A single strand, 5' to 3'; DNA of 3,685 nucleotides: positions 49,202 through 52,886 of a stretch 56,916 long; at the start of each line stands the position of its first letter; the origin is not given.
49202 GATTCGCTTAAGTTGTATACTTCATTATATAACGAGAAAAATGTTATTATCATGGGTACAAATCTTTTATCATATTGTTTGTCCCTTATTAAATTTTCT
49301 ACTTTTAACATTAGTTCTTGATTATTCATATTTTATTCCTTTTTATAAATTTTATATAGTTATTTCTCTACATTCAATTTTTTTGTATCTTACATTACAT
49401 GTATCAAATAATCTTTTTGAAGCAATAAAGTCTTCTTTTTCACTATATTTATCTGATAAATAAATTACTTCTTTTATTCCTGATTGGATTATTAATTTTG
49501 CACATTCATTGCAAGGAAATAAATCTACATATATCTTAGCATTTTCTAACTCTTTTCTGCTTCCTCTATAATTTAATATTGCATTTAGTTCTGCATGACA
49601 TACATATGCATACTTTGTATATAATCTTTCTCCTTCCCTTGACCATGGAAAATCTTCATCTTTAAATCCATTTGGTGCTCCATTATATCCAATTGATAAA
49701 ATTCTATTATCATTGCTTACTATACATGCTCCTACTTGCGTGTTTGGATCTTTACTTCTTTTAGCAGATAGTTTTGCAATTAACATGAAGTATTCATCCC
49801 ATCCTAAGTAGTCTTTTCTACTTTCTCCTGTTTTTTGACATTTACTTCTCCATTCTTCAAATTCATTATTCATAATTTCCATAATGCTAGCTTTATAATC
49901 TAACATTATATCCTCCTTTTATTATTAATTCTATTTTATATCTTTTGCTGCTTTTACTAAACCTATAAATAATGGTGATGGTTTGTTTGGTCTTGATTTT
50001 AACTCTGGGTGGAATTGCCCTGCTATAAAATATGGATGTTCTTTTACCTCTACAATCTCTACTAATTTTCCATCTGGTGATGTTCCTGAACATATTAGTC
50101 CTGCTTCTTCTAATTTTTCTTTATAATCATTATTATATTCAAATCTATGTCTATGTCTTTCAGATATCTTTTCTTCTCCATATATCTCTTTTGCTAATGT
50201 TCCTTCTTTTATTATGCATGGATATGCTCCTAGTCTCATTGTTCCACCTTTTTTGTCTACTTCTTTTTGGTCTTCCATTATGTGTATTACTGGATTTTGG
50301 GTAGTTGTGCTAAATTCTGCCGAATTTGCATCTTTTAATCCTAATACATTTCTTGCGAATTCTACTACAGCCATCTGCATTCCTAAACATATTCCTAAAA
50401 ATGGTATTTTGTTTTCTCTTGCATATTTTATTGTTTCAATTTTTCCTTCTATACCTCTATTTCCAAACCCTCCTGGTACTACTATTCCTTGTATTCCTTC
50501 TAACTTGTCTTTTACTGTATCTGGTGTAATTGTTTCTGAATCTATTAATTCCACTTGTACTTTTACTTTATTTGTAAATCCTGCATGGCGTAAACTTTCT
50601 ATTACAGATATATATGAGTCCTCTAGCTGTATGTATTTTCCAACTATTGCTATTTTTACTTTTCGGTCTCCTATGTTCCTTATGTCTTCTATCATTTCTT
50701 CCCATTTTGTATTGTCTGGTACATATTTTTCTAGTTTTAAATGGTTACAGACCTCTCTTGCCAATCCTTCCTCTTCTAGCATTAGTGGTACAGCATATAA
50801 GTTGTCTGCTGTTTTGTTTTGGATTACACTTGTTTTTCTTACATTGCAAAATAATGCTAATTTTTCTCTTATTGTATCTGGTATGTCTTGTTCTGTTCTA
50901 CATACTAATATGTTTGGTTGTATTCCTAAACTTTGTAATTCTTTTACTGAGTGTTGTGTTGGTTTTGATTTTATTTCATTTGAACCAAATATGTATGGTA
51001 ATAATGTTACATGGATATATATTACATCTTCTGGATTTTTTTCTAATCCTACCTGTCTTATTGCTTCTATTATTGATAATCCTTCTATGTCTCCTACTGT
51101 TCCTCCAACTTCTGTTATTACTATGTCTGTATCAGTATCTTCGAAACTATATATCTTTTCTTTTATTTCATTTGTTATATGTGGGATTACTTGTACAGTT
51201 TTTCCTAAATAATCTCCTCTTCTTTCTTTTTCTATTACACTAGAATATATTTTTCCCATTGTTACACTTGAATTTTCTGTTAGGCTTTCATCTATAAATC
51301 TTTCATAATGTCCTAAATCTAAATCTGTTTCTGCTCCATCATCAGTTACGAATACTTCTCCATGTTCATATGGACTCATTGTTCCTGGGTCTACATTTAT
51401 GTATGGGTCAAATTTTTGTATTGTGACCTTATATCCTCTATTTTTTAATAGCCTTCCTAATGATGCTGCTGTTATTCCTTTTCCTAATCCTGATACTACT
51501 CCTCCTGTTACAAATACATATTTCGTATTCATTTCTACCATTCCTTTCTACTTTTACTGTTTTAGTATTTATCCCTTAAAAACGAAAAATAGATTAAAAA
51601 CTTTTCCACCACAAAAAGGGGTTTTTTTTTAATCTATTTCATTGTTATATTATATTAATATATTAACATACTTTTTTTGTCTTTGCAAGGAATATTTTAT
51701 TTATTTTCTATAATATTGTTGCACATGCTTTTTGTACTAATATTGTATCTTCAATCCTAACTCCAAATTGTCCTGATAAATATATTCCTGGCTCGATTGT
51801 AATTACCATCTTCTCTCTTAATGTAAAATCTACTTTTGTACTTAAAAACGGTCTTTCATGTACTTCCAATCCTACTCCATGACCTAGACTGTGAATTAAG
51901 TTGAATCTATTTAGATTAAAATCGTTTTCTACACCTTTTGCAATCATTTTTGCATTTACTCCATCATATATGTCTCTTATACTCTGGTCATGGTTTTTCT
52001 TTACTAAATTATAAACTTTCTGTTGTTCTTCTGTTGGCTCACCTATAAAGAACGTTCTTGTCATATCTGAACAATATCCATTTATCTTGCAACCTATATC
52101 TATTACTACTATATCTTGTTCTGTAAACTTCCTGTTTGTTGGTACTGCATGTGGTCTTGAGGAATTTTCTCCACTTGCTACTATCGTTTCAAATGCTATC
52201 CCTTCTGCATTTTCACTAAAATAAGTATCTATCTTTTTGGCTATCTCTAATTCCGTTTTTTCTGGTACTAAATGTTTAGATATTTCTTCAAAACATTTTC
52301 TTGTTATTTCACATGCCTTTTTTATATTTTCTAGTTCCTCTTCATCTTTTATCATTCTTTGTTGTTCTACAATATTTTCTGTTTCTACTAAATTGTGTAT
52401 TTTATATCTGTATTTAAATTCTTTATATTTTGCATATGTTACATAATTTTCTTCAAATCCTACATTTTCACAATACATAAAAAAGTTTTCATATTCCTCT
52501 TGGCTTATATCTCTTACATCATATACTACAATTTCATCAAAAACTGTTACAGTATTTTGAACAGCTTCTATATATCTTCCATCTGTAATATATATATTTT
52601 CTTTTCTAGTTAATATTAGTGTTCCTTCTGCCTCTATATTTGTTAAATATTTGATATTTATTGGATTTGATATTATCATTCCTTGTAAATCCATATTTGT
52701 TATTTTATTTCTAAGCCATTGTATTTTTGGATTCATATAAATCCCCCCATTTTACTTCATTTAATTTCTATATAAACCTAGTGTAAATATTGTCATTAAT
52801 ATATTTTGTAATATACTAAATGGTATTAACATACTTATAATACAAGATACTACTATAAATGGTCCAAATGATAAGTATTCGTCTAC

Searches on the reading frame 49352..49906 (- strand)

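Call 7: search_protein_families(library=pfam, proteins=[window:49352-49906:-], max_evalue=0.001)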
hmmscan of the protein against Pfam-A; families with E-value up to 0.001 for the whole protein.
window:49352-49906:- (184 aa): 2 families
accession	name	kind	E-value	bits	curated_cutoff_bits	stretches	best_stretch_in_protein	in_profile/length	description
PF00383.29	dCMP_cyt_deam_1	-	1.4e-27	96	25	1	36-150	3-101/102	Cytidine and deoxycytidylate deaminase zinc-binding region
PF14437.12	MafB19-deam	-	7e-17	62.1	27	1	36-182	3-133/142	MafB19-like deaminase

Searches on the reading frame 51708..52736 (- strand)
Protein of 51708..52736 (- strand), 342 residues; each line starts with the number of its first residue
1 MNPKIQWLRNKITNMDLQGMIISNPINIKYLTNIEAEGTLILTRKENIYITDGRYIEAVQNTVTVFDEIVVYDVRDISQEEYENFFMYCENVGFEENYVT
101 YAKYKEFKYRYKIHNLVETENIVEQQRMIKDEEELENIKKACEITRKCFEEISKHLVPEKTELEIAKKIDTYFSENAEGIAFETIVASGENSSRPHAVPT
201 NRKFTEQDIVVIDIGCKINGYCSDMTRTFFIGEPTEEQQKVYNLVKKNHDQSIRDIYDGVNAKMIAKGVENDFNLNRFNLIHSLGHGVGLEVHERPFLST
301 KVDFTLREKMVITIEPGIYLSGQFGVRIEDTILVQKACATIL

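Call 7: search_protein_families(library=pfam, proteins=[window:51708-52736:-], max_evalue=0.001)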
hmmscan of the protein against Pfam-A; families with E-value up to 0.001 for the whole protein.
window:51708-52736:- (342 aa): 2 families
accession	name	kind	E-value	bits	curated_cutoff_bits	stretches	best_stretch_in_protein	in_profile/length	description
PF00557.29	Peptidase_M24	-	2.5e-62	210.8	23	1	136-335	1-207/208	Metallopeptidase family M24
PF01321.24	Creatinase_N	-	3.6e-17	63.5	22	1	5-129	2-128/128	Creatinase/Prolidase N-terminal domain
